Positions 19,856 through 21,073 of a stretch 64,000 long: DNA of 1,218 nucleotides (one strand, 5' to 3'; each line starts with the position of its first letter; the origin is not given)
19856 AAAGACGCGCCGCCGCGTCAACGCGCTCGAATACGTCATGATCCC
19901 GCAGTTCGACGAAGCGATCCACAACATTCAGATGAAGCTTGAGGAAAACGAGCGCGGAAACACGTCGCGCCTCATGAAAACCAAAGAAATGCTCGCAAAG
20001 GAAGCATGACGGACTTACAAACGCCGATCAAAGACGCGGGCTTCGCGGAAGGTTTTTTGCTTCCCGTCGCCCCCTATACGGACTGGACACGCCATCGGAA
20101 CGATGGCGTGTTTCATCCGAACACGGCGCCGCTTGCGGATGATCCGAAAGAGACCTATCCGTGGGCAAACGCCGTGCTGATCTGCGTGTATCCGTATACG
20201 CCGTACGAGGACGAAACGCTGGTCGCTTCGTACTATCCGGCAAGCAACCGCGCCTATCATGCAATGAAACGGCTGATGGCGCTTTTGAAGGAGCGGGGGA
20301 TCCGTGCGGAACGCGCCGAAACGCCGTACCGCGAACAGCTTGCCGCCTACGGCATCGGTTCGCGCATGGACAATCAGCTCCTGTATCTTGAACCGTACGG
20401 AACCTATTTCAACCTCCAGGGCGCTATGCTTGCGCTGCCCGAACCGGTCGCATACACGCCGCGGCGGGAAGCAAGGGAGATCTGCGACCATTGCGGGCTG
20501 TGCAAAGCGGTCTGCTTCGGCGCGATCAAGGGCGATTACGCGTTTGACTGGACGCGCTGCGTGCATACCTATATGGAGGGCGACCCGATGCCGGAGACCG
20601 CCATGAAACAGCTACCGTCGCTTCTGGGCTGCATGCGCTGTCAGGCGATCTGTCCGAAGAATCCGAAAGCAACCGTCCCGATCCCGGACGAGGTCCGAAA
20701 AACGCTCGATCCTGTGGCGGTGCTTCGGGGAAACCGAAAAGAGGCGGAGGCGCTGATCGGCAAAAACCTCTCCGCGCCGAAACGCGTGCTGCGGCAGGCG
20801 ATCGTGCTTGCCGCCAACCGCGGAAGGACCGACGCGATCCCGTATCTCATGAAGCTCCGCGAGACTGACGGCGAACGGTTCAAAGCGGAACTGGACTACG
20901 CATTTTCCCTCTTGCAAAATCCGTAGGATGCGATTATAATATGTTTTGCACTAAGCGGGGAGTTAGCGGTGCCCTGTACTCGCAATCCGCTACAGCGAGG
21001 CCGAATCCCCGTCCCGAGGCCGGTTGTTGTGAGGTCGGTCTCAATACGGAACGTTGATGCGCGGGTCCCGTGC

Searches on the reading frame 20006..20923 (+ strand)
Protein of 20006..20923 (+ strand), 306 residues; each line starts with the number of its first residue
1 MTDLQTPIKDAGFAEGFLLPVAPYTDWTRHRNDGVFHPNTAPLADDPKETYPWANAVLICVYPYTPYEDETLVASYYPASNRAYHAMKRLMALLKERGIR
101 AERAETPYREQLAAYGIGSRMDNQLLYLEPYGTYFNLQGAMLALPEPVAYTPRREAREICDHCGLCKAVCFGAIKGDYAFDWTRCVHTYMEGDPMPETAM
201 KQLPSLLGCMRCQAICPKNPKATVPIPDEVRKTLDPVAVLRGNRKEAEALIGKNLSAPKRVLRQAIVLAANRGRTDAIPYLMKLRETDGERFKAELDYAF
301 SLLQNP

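Call 25: search_protein_families(library=ncbifam, proteins=[window:20006-20923:+], max_evalue=0.00001)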
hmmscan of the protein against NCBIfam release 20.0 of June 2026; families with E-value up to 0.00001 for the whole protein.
window:20006-20923:+ (306 aa): 1 family
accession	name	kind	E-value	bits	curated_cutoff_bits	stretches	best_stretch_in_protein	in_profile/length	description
TIGR00276.1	TIGR00276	equivalog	1.2e-09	37.6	200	1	114-227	139-252/337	tRNA epoxyqueuosine(34) reductase QueG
